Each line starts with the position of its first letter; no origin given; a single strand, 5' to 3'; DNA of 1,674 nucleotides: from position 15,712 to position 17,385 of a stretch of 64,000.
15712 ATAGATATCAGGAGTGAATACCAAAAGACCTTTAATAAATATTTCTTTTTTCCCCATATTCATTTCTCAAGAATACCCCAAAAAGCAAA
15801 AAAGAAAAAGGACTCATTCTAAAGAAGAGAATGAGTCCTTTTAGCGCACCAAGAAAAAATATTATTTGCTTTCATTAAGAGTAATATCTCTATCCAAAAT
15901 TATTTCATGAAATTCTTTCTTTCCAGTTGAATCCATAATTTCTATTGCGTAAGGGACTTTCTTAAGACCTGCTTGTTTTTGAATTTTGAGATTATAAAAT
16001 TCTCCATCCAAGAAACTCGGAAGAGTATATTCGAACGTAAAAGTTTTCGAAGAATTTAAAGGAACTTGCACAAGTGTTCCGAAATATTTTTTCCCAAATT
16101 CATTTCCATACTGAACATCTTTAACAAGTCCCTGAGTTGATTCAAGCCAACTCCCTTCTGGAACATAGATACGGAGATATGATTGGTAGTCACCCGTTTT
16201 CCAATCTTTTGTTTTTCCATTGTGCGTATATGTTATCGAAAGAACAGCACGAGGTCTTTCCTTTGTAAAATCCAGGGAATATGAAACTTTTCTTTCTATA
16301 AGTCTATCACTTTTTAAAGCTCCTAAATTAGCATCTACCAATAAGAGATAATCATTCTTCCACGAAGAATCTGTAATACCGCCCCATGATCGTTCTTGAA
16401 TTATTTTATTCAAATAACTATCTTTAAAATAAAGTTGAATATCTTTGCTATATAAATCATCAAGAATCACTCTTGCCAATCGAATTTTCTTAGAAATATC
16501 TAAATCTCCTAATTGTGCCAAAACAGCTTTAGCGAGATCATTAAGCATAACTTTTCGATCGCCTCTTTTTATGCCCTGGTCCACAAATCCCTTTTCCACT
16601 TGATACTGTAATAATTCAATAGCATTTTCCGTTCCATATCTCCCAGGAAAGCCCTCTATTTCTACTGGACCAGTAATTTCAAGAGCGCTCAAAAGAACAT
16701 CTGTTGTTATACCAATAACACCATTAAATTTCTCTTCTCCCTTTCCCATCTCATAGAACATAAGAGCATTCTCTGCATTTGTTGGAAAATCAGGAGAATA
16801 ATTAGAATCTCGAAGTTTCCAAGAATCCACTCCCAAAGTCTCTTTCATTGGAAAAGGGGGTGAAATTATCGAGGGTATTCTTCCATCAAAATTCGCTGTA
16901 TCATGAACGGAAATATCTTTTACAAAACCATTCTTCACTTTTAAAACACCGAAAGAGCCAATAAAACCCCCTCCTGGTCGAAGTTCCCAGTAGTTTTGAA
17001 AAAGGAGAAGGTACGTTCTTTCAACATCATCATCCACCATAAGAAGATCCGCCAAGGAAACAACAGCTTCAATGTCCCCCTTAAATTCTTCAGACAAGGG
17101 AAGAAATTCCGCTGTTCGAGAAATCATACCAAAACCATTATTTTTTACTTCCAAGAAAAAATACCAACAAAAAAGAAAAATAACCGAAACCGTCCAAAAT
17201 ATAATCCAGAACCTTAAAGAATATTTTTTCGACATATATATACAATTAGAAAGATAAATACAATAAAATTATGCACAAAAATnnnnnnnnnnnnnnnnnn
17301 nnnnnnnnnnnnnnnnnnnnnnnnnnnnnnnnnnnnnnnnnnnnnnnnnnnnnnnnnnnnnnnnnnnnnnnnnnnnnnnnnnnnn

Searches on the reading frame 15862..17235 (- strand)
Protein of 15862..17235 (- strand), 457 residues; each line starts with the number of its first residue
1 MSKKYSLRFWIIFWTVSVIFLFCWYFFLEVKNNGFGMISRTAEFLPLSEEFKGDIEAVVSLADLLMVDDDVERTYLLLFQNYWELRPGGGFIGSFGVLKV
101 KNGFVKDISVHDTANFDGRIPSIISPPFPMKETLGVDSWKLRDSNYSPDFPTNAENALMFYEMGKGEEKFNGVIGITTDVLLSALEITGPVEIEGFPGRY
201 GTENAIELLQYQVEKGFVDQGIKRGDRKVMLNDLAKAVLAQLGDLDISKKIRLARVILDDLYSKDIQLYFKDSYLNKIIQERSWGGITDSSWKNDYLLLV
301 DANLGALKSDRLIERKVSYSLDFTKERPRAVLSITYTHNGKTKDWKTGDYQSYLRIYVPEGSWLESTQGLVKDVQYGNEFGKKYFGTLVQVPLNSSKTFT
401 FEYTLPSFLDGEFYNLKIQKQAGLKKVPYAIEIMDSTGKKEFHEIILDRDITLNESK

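Call 5: search_protein_families(library=pfam, proteins=[window:15862-17235:-], max_evalue=0.01)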
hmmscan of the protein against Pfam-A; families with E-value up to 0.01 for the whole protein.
window:15862-17235:- (457 aa): 1 family
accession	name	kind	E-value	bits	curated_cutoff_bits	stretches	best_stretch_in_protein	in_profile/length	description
PF13196.11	DUF4012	-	4.5e-23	82.8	28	1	72-212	3-142/144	Protein of unknown function (DUF4012)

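Call 13: search_protein_families(library=ncbifam, proteins=[window:15862-17235:-], max_evalue=0.01)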
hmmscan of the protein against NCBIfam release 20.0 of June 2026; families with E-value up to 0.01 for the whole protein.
window:15862-17235:- (457 aa): 0 families

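Call 14: find_homologous_proteins(query=window:15862-17235:-, max_evalue=0.00001)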
Query window:15862-17235:- (457 aa): 2034 proteins with E <= 0.00001 among 8000 candidates; the best 120 are listed.
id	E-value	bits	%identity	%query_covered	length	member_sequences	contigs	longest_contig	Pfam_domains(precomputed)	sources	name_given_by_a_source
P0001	0.0e+0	1036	100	100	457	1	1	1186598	PF13196.12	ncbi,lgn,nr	ncbi:MAG: DUF4012 domain-containing protein [Candidatus Moraniibacteriota bacterium]|nr:MAG: DUF4012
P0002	4.6e-247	838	77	100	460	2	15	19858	PF13196.12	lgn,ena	-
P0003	1.3e-209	715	65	99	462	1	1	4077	PF13196.12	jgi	-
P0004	8.8e-206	702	65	100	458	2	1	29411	PF13196.12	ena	-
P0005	9.4e-206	702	65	100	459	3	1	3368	PF13196.12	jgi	-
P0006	3.7e-205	700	65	99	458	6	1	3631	PF13196.12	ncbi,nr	ncbi:MAG: DUF4012 domain-containing protein [Candidatus Moranbacteria bacterium]|nr:DUF4012 domain-c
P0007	6.9e-200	683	64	100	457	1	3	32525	PF13196.12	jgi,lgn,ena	-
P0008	4.8e-188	644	61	100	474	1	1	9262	PF13196.12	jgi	jgi:hypothetical protein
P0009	1.0e-175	603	56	100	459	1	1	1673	PF13196.12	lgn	-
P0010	6.1e-174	597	55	100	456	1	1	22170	PF13196.12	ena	-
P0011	2.4e-168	579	54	97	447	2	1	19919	PF13196.12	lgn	-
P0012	1.6e-166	573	53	100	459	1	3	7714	PF13196.12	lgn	-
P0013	4.3e-166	571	55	99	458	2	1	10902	PF13196.12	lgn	-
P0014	5.7e-166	571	55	100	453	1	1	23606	PF13196.12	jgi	jgi:hypothetical protein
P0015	1.4e-165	570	54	99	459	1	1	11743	PF13196.12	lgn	-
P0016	2.7e-165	569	52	99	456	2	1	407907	PF13196.12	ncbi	-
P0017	4.0e-165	568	53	100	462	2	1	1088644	PF13196.12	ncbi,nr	ncbi:MAG: DUF4012 domain-containing protein [Candidatus Moraniibacteriota bacterium]|nr:MAG: DUF4012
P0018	1.6e-164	566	53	100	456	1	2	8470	PF13196.12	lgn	-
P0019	3.7e-164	565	53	100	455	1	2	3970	PF13196.12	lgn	-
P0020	5.9e-163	561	53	98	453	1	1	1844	PF13196.12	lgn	-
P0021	1.1e-162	560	54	99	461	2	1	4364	PF13196.12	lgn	-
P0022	4.0e-162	558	53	99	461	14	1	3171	PF13196.12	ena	-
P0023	4.5e-162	558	52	100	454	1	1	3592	PF13196.12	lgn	-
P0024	4.8e-162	558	54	100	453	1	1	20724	PF13196.12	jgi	-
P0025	4.8e-162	558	53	100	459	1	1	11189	PF13196.12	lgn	-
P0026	5.5e-162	558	52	98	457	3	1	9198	PF13196.12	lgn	-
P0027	5.8e-162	558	53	100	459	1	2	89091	PF13196.12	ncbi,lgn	-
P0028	1.3e-161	556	51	99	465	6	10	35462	PF13196.12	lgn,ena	-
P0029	2.6e-161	556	54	99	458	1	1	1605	PF13196.12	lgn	-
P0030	4.6e-161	555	54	100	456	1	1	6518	PF13196.12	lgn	-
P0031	1.1e-160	553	52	100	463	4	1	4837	PF13196.12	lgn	-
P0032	1.3e-160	553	53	99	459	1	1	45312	PF13196.12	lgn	-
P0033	3.1e-160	552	51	100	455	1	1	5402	PF13196.12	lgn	-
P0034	3.3e-160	552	53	100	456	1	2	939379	PF13196.12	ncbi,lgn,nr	ncbi:MAG: DUF4012 domain-containing protein [Candidatus Moranbacteria bacterium]|nr:DUF4012 domain-c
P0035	3.5e-160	552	51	99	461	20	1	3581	PF13196.12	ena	-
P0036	4.0e-160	552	53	100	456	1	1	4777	PF13196.12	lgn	-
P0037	4.9e-160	551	52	99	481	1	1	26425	PF13196.12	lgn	-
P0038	5.0e-160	551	52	100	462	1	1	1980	PF13196.12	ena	-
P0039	5.7e-160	551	53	99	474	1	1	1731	PF13196.12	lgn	-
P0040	9.4e-160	550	51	99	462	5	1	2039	PF13196.12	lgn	-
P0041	1.5e-159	550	51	99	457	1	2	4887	PF13196.12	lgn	-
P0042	1.7e-159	550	53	100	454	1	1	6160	PF13196.12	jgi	jgi:hypothetical protein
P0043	2.1e-159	549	53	100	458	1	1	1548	PF13196.12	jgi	-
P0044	2.6e-159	549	52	99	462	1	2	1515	PF13196.12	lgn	-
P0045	3.2e-159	549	52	99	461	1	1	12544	PF13196.12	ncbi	ncbi:DUF4012 domain-containing protein [Patescibacteria group bacterium]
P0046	4.8e-159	548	52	99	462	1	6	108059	PF13196.12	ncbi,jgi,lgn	jgi:hypothetical protein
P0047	5.6e-159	548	54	99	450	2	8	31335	PF13196.12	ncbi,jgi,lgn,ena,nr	ncbi:MAG: hypothetical protein COU40_01270 [Candidatus Moranbacteria bacterium CG10_big_fil_rev_8_21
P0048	1.4e-158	547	54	100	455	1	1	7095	PF13196.12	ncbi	-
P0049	2.6e-158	546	52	99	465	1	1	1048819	PF13196.12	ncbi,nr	ncbi:MAG: DUF4012 domain-containing protein [Candidatus Moraniibacteriota bacterium]|nr:MAG: DUF4012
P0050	2.6e-158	546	51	100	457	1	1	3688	PF13196.12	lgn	-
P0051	2.9e-158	545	52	100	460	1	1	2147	PF13196.12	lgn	-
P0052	4.8e-158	545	53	100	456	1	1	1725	PF13196.12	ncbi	-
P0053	6.3e-158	544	53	98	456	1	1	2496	PF13196.12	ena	-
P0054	8.3e-158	544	53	100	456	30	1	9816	PF13196.12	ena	-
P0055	8.6e-158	544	52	100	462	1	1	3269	PF13196.12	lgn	-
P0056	1.3e-157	543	51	100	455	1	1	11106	PF13196.12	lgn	-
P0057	1.4e-157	543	54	99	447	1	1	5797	PF13196.12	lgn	-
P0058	2.0e-157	543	51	99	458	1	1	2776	PF13196.12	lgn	-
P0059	2.1e-157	543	52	100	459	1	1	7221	PF13196.12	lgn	-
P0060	2.6e-157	542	52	100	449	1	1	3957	PF13196.12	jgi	jgi:hypothetical protein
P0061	3.6e-157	542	54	99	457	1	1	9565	PF13196.12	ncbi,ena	ncbi:MAG: DUF4012 domain-containing protein [Candidatus Moraniibacteriota bacterium]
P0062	3.9e-157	542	52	100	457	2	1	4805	PF13196.12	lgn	-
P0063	4.1e-157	542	52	100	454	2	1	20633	PF13196.12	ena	-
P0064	4.3e-157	542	52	100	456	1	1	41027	PF13196.12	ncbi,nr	ncbi:MAG: DUF4012 domain-containing protein [Candidatus Moranbacteria bacterium]|nr:DUF4012 domain-c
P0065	4.6e-157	541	53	100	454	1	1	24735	PF13196.12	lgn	-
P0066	7.6e-157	541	50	99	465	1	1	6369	PF13196.12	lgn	-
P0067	7.9e-157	541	51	99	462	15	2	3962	PF13196.12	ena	-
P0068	9.9e-157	540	52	99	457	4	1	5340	PF13196.12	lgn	-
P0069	1.1e-156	540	53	100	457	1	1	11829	PF13196.12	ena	-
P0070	1.1e-156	540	52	100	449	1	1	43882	PF13196.12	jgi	jgi:hypothetical protein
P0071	1.2e-156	540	51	99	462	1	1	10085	PF13196.12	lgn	-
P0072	1.8e-156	540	53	96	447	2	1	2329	PF13196.12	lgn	-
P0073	2.0e-156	539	52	99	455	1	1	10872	PF13196.12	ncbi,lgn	ncbi:MAG: DUF4012 domain-containing protein [Candidatus Moraniibacteriota bacterium]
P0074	2.1e-156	539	52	100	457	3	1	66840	PF13196.12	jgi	jgi:hypothetical protein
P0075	2.6e-156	539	53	100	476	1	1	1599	PF13196.12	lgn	-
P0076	2.9e-156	539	53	99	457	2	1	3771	PF13196.12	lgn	-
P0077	3.5e-156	539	52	100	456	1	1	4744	PF13196.12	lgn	-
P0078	4.8e-156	538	53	99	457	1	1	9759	PF13196.12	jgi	jgi:Protein of unknown function (DUF4012)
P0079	5.8e-156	538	52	98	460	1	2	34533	PF13196.12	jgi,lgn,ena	jgi:hypothetical protein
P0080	6.0e-156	538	52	99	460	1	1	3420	PF13196.12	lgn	-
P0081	6.6e-156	538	52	99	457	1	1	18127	PF13196.12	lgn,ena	-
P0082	6.6e-156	538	53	100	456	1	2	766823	PF13196.12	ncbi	ncbi:MAG: DUF4012 domain-containing protein [Candidatus Moraniibacteriota bacterium]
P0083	8.6e-156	537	51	99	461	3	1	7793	PF13196.12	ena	-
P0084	1.0e-155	537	50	100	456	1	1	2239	PF13196.12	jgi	jgi:hypothetical protein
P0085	1.2e-155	537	52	100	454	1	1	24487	PF13196.12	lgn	-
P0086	1.5e-155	536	52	99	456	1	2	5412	PF13196.12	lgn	-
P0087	1.7e-155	536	51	100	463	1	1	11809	PF13196.12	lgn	-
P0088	1.9e-155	536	50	100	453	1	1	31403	PF13196.12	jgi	jgi:hypothetical protein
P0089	2.1e-155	536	51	100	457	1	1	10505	PF13196.12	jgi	jgi:hypothetical protein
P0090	2.4e-155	536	52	99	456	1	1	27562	PF13196.12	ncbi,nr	ncbi:MAG: DUF4012 domain-containing protein [bacterium]|nr:DUF4012 domain-containing protein [bacter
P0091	3.0e-155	536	52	100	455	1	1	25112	PF13196.12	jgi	jgi:hypothetical protein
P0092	3.0e-155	535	54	100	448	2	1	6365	PF13196.12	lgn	-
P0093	3.4e-155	535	51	100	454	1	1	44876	PF13196.12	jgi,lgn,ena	-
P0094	4.2e-155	535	52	100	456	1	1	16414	PF13196.12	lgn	-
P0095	5.0e-155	535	53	98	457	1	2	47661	PF13196.12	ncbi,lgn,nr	ncbi:MAG: DUF4012 domain-containing protein [Candidatus Moranbacteria bacterium]|nr:DUF4012 domain-c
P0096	5.3e-155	535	50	99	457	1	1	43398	PF13196.12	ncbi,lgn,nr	ncbi:DUF4012 domain-containing protein [Patescibacteria group bacterium]|nr:MAG: DUF4012 domain-cont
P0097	6.0e-155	535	53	98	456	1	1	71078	PF13196.12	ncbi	-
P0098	7.1e-155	534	53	98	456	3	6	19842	PF13196.12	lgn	-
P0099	7.7e-155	534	50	99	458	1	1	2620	PF13196.12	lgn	-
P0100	7.7e-155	534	51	99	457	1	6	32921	PF13196.12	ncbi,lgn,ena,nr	ncbi:hypothetical protein BMS3Abin15_00759 [bacterium BMS3Abin15]|nr:hypothetical protein BMS3Abin15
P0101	8.5e-155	534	53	99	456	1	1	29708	PF13196.12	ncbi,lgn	-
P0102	8.5e-155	534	51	100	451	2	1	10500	PF13196.12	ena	-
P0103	1.0e-154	534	52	100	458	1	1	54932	PF13196.12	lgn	-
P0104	1.1e-154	534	53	99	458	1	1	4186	PF13196.12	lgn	-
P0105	1.3e-154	533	51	99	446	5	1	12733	PF13196.12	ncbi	-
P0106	1.6e-154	533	50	100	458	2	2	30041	PF13196.12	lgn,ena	-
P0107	1.7e-154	533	52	100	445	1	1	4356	PF13196.12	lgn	-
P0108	1.9e-154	533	52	100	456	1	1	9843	PF13196.12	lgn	-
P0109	2.1e-154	533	52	100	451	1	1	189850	PF13196.12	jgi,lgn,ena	-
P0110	2.4e-154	533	51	99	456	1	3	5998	PF13196.12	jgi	-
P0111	3.1e-154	532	51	100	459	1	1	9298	PF13196.12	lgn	-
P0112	3.3e-154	532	51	98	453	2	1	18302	PF13196.12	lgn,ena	-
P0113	3.9e-154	532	51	100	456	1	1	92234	PF13196.12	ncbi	-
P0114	4.3e-154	532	51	100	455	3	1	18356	PF13196.12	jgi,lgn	jgi:hypothetical protein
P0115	4.5e-154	532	53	100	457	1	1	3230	PF13196.12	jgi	jgi:hypothetical protein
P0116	4.7e-154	532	51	100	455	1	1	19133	PF13196.12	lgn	-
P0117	4.8e-154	532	52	100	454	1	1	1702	PF13196.12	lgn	-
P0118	5.8e-154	531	51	99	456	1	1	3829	PF13196.12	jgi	-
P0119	7.0e-154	531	53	99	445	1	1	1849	PF13196.12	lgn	-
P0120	7.7e-154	531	51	99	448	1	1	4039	PF13196.12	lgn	-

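Call 20: find_encoding_contigs(protein=P0017, flank=10000, max_places=2)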
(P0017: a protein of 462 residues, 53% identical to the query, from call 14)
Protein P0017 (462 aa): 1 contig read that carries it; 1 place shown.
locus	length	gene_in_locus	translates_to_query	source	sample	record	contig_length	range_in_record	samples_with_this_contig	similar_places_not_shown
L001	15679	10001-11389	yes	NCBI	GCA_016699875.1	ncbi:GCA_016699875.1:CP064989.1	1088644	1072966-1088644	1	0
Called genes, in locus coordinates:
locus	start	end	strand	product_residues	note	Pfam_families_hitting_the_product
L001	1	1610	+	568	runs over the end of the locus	-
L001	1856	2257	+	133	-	-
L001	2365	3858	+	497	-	PF04932:Wzy_C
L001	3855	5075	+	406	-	PF13439:Glyco_transf_4, PF13579:Glyco_trans_4_4, PF00534:Glycos_transf_1, PF13692:Glyco_trans_1_4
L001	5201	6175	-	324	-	-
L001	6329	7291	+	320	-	PF07602:DUF1565 (weak), PF22842:Pel9A-like_beta_helix, PF05048:NosD, PF13229:Beta_helix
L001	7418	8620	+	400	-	PF13439:Glyco_transf_4, PF13579:Glyco_trans_4_4, PF20706:GT4-conflict (weak), PF00534:Glycos_transf_1, PF13692:Glyco_trans_1_4, PF13524:Glyco_trans_1_2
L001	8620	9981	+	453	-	-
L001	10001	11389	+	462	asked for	PF13196:DUF4012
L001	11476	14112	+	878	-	PF07517:SecA_DEAD, PF01043:SecA_PP_bind, PF21090:P-loop_SecA, PF07516:SecA_SW, PF02810:SEC-C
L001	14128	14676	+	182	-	PF04229:GrpB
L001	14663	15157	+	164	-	PF00856:SET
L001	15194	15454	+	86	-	-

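Call 26: predict_structure(alignment_id=A1)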
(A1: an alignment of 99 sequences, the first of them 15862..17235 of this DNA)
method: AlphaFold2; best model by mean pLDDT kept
length: 457 residues; sequences in the alignment: 99
mean_pLDDT: 89.4   pTM: 0.85
mean pLDDT of the five models: 89.4, 88.6, 87.3, 87.2, 85.6
residues with pLDDT >= 90: 296; 70-90: 135; 50-70: 25; < 50: 1
segments of 3 or more residues with pLDDT < 50: none
pLDDT, mean of each block of 10 residues (from residue 1): 76 91 79 62 69 80 79 95 92 92 90 90 95 92 95 98 96 95 91 84 87 77 69 87 85 89 95 91 93 96 90 97 94 98 91 97 96 94 97 97 93 90 94 95 95 81
secondary structure, 60 per line:
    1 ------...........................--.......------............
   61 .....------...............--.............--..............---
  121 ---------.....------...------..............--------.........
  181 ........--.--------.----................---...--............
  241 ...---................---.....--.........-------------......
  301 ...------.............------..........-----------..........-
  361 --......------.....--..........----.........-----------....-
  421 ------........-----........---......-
elements in order: H7-33 H36-42 H49-65 E72-86 E89-101 E104-112 H113-117 H130-134 H150-163 E172-177 H178-188 H205-220 H229-243 H247-262 E266-270 H273-281 E295-303 E313-322 E329-338 E350-359 E363-368 E375-379 E382-391 E396-404 E416-419 E427-434 E440-447 H453-456

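Call 28: search_solved_structures(query=A1, max_evalue=1)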
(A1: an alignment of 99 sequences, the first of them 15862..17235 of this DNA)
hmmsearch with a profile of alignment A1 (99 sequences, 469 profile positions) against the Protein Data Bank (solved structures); distinct sequences matched with E-value up to 1: 0.

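Call 37: find_related_loci(query=A1, collection=genome_contigs, flank=10000)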
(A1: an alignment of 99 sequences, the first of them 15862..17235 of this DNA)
Query A1 (457 aa) in genome_contigs; peptide patterns used: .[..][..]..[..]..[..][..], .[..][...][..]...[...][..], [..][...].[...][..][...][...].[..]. (x = any residue, [..] = any of these).
600 stretches matched a pattern (row limit reached: there are more); 593 encode a relative of the query (tblastn E <= 1e-3); the best 80 are kept; 80 distinct loci.
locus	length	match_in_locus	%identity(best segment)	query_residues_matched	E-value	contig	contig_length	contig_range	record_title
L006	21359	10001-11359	52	3-455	4e-161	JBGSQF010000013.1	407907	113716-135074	MAG: Candidatus Paceibacteria bacterium isolate JTS-AC323 k141_425688, whole genome shotgun sequence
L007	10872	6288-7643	52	6-457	8e-161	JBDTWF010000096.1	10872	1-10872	MAG: Candidatus Moraniibacteriota bacterium isolate cluster3_bin.85 NODE_27081_length_10872_cov_5.383933, whole genome s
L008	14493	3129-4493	50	1-457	6e-155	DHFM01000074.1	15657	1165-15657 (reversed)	MAG TPA_asm: Candidatus Moranbacteria bacterium UBA4824 UBA4824_contig_4466, whole genome shotgun sequence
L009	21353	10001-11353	50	1-453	4e-155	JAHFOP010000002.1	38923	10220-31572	MAG: Candidatus Moraniibacteriota bacterium isolate nzgw506 NODE_350_length_38924_cov_3.172899, whole genome shotgun seq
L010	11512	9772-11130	52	1-455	7e-154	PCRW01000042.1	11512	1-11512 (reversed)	MAG: Candidatus Moranbacteria bacterium CG23_combo_of_CG06-09_8_20_14_all_35_22 CG23_scaffold_3729_c, whole genome shotg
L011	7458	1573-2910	51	3-453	8e-153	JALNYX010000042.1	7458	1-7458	MAG: Candidatus Moraniibacteriota bacterium isolate SO_2017_GW1 bin 259 NODE_37186_length_7458_cov_1.127813_OW334_2017,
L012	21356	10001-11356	49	3-454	1e-151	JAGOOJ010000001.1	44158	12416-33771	MAG: Candidatus Moraniibacteriota bacterium isolate Gw_Eff_bin_190 Gw_Eff_1369_length_44158_cov_14.078490, whole genome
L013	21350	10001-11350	49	1-453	5e-151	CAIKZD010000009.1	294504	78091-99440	uncultured bacterium isolate AlinenLipids_bin-5474 genome assembly, contig: bin-5474:09/22, whole genome shotgun sequenc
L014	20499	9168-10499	50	3-455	1e-148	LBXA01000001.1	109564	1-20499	MAG: Candidatus Moranbacteria bacterium GW2011_GWA2_39_41 UT50_C0001, whole genome shotgun sequence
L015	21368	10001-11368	52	3-457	3e-147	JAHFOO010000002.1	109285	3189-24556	MAG: Candidatus Moraniibacteriota bacterium isolate nzgw505 NODE_146_length_109286_cov_5.017377, whole genome shotgun se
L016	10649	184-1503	50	1-441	2e-147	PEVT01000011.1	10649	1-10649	MAG: Candidatus Moranbacteria bacterium CG06_land_8_20_14_3_00_40_12 CG06_land_8_20_14_3.00_150_scaffold_3547_c, whole g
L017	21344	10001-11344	49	3-451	8e-147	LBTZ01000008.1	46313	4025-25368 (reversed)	MAG: Parcubacteria group bacterium GW2011_GWD2_38_11 US70_C0008, whole genome shotgun sequence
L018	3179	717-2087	52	1-457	1e-152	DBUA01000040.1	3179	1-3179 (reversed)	MAG TPA_asm: Candidatus Moranbacteria bacterium UBA1302 UBA1302_contig_12142, whole genome shotgun sequence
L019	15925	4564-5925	52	1-454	1e-145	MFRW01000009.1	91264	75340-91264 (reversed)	MAG: Candidatus Moranbacteria bacterium RIFCSPHIGHO2_01_FULL_55_24 rifcsphigho2_01_scaffold_769, whole genome shotgun se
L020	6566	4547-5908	49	1-455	4e-145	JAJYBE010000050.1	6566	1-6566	MAG: bacterium isolate BP8.bin61 NODE_21995_length_6566_cov_1.303463, whole genome shotgun sequence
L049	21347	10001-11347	45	1-445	1e-120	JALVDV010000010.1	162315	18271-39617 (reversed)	MAG: Candidatus Moraniibacteriota bacterium isolate 134-614_metabat2_scaf2bin.060 134-614_scaffold_7_c2, whole genome sh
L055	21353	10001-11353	44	3-453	1e-116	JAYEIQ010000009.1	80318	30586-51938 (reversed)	MAG: Patescibacteria group bacterium isolate MAG187 MAG187_9, whole genome shotgun sequence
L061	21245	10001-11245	42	35-453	7e-104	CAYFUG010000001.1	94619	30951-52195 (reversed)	MAG TPA_asm: uncultured Bdellovibrionales bacterium isolate ERP107533_co1_14 genome assembly, contig: NODE_39_length_946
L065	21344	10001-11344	36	3-453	3e-101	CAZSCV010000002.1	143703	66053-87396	MAG TPA_asm: uncultured Bdellovibrionales bacterium isolate binchicken_co191_89 genome assembly, contig: NODE_124_length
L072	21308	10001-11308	36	19-454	3e-93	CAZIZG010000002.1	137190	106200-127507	MAG TPA_asm: uncultured Bdellovibrionales bacterium isolate SRP135725_co1_205 genome assembly, contig: NODE_52_length_13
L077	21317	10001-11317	38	18-450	2e-90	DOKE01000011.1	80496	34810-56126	MAG TPA_asm: Candidatus Moraniibacteriota bacterium isolate UBA9338 contig_307, whole genome shotgun sequence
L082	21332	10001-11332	36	15-454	1e-86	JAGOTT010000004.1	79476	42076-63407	MAG: Candidatus Moraniibacteriota bacterium isolate Gw_Eff_bin_440 Gw_Eff_402_length_79476_cov_5.595483, whole genome sh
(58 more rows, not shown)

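Call 38: fold_search(model_id=the predicted structure, library=pdb)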
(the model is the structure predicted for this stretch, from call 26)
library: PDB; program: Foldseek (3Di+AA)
matches with E <= 10: 1460; with E <= 0.001: 35
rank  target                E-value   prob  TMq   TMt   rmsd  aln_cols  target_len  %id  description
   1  2xxq                  9.2e-05  1.00  0.30  0.35   6.2       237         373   12  A widespread family of bacterial cell wall assembly proteins (released 2011-10-19)
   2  3tep                  1.4e-04  1.00  0.30  0.36   6.7       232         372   12  LytR-CPS2a-Psr family protein with bound octaprenyl pyrophosphate lipid and magnesium ion (released 2011-10-12)
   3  3tel                  1.6e-04  1.00  0.30  0.36   6.2       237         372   12  LytR-CPS2A-Psr family protein with bound octaprenyl pyrophosphate lipid and manganese ion (released 2011-10-12)
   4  3b7s_A                2.3e-04  1.00  0.19  0.15   6.8       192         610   10  [E296Q]LTA4H in complex with RSR substrate (released 2008-09-16)
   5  6ifg_A                2.5e-04  1.00  0.16  0.17   8.1       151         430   10  Crystal structure of M1 zinc metallopeptidase E323A mutant bound to Tyr-ser-ala substrate from Deinococcus radiodurans (released 2019-09-25)
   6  8cgp_B                2.5e-04  1.00  0.14  0.08   9.7       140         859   10  Insulin regulated aminopeptidase (IRAP) in complex with an allosteric aryl sulfonamide inhibitor (released 2024-01-31)
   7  5ni2                  2.6e-04  1.00  0.18  0.14   7.4       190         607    9  Crystal structure of human LTA4H mutant E271A in complex with LTA4 (crystal form I) (released 2017-08-23)
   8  7zyf_B                2.6e-04  1.00  0.14  0.08  10.4       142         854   10  Insulin regulated aminopeptidase (IRAP) in complex with a nanomolar alpha hydroxy beta amino acid based inhibitor. (released 2022-07-20)
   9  5ni6                  2.8e-04  1.00  0.19  0.15   6.7       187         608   11  Crystal structure of human LTA4H mutant D375N in complex with LTA4 (released 2017-08-23)
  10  4g2a                  2.9e-04  1.00  0.22  0.30   5.2       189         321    8  Crystal structure of a putative nutrient binding protein (lpg2210) from Legionella pneumophila subsp. pneumophila str. P (released 2012-08-29)
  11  3chp                  2.9e-04  1.00  0.18  0.14   7.6       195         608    9  Crystal structure of leukotriene a4 hydrolase in complex with (3S)-3-amino-4-oxo-4-[(4-phenylmethoxyphenyl)amino]butanoi (released 2008-04-22)
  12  4p8q_B                3.1e-04  1.00  0.18  0.11   7.3       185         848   12  Crystal Structure of Human Insulin Regulated Aminopeptidase with Alanine in Active Site (released 2014-12-03)
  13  1sqm                  3.3e-04  1.00  0.18  0.15   7.0       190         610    9  STRUCTURE OF [R563A] LEUKOTRIENE A4 HYDROLASE (released 2004-08-03)
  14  4gaa_B                3.3e-04  1.00  0.19  0.15   7.0       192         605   11  Structure of Leukotriene A4 hydrolase from Xenopus laevis complexed with inhibitor bestatin (released 2013-06-12)
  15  6koz_B                4.4e-04  1.00  0.15  0.16   9.1       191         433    7  Crystal structure of two domain M1 zinc metallopeptidase E323 mutant bound to L-Leucine amino acid (released 2020-01-22)
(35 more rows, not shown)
